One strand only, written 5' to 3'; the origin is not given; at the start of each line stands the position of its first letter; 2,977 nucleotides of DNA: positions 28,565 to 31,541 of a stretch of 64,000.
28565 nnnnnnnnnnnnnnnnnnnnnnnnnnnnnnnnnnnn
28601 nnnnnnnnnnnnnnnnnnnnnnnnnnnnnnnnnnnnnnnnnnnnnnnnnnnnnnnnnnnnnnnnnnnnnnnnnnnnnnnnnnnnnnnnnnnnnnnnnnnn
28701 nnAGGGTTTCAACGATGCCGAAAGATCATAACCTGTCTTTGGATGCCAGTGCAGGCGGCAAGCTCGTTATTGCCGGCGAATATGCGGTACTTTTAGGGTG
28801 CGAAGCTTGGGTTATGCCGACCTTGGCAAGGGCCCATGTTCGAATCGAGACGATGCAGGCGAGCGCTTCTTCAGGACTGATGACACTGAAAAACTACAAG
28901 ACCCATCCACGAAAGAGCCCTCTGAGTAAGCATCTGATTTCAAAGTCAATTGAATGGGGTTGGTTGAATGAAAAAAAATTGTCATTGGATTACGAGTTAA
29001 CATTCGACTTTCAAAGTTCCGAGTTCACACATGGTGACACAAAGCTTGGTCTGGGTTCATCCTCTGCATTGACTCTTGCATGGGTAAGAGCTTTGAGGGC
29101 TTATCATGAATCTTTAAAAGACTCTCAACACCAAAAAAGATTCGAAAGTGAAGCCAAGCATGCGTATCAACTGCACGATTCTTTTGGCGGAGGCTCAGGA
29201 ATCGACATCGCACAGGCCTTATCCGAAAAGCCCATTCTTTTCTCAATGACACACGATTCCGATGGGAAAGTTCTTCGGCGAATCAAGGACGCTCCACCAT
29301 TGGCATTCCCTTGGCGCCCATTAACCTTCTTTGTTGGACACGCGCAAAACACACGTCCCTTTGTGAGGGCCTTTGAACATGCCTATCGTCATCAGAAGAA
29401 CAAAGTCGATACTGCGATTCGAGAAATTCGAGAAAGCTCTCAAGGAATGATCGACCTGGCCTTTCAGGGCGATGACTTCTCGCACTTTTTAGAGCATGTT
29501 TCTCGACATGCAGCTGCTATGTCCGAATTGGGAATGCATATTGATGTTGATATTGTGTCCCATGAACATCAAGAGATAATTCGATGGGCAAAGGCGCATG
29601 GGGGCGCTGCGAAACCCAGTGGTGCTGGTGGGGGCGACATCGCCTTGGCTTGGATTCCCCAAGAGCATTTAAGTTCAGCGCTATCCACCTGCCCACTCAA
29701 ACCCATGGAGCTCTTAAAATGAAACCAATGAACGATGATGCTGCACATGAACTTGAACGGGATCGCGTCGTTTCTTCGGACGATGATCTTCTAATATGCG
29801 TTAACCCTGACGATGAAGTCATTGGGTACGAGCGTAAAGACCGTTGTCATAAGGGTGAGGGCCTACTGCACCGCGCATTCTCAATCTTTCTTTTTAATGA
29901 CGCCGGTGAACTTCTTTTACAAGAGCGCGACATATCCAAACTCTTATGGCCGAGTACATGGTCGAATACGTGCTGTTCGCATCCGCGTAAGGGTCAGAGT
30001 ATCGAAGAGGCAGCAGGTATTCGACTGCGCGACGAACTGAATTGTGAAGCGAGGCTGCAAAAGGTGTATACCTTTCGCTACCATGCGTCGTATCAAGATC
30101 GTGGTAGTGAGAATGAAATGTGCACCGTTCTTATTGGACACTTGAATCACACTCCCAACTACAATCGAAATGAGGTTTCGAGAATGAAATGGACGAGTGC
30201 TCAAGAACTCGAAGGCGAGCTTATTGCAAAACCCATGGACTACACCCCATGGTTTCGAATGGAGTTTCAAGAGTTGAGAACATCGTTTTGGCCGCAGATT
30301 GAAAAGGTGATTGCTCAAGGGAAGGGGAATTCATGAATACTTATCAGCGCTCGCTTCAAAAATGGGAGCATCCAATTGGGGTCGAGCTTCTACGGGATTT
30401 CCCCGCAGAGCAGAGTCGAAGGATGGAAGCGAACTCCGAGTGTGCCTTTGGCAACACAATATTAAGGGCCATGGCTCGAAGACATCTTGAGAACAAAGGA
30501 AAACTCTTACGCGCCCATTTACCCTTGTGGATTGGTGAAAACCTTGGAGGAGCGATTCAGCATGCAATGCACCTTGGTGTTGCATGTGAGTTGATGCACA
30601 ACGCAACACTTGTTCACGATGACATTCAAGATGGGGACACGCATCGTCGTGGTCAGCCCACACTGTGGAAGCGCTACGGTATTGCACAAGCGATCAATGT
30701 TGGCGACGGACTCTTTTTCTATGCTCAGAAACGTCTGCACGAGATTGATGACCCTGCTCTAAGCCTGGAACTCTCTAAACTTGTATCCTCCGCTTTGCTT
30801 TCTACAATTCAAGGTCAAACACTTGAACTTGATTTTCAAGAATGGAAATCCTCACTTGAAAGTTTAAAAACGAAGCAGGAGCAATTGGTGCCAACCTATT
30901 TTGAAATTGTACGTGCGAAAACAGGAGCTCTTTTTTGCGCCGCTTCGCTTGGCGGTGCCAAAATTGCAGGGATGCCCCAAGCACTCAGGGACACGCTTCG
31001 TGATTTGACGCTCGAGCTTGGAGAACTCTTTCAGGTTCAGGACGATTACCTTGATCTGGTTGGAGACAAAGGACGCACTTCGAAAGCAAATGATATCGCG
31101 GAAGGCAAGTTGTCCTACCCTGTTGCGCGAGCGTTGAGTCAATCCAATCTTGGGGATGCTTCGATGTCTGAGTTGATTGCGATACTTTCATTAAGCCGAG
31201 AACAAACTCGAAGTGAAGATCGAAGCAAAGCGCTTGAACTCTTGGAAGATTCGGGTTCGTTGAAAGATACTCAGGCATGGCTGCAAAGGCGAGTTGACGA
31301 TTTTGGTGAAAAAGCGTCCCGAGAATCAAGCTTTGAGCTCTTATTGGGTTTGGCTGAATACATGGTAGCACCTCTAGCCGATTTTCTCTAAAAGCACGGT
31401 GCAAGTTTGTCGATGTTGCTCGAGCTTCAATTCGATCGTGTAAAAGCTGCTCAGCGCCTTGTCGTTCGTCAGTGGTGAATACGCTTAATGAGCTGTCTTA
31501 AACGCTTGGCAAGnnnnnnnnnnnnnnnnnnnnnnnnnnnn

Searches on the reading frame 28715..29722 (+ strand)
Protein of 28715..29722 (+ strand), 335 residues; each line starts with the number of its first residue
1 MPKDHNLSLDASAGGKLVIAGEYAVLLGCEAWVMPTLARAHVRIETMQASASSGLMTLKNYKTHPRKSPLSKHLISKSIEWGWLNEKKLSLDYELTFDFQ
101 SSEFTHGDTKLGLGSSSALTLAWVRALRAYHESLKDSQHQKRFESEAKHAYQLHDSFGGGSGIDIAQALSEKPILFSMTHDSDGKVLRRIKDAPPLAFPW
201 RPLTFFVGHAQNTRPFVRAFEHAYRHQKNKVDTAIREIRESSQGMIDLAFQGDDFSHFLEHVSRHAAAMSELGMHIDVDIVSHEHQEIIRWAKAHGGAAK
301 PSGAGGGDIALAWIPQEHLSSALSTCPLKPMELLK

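Call 8: search_protein_families(library=pfam, proteins=[window:28715-29722:+], max_evalue=0.001)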
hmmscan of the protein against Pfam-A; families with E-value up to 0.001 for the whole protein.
window:28715-29722:+ (335 aa): 2 families
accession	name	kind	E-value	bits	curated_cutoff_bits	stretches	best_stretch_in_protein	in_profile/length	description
PF08544.19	GHMP_kinases_C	-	6.9e-05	23.6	21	1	268-320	16-73/85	GHMP kinases C terminal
PF00288.32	GHMP_kinases_N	-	0.00034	21.2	22.3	0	109-168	28-83/87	GHMP kinases N terminal domain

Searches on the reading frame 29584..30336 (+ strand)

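Call 58: search_protein_families(library=pfam, proteins=[window:29584-30336:+], max_evalue=0.0001)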
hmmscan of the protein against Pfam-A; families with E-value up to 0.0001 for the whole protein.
window:29584-30336:+ (250 aa): 1 family
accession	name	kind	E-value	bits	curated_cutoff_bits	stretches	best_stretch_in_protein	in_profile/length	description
PF00293.34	NUDIX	-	2.9e-11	44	21.1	1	95-216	2-126/134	NUDIX domain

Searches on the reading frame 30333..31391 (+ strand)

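Call 8: search_protein_families(library=pfam, proteins=[window:30333-31391:+], max_evalue=0.001)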
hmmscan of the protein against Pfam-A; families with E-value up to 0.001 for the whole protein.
window:30333-31391:+ (352 aa): 1 family
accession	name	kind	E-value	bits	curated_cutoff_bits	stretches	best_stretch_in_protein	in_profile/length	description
PF00348.22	polyprenyl_synt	-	6.7e-54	183.2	27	1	43-286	3-235/251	Polyprenyl synthetase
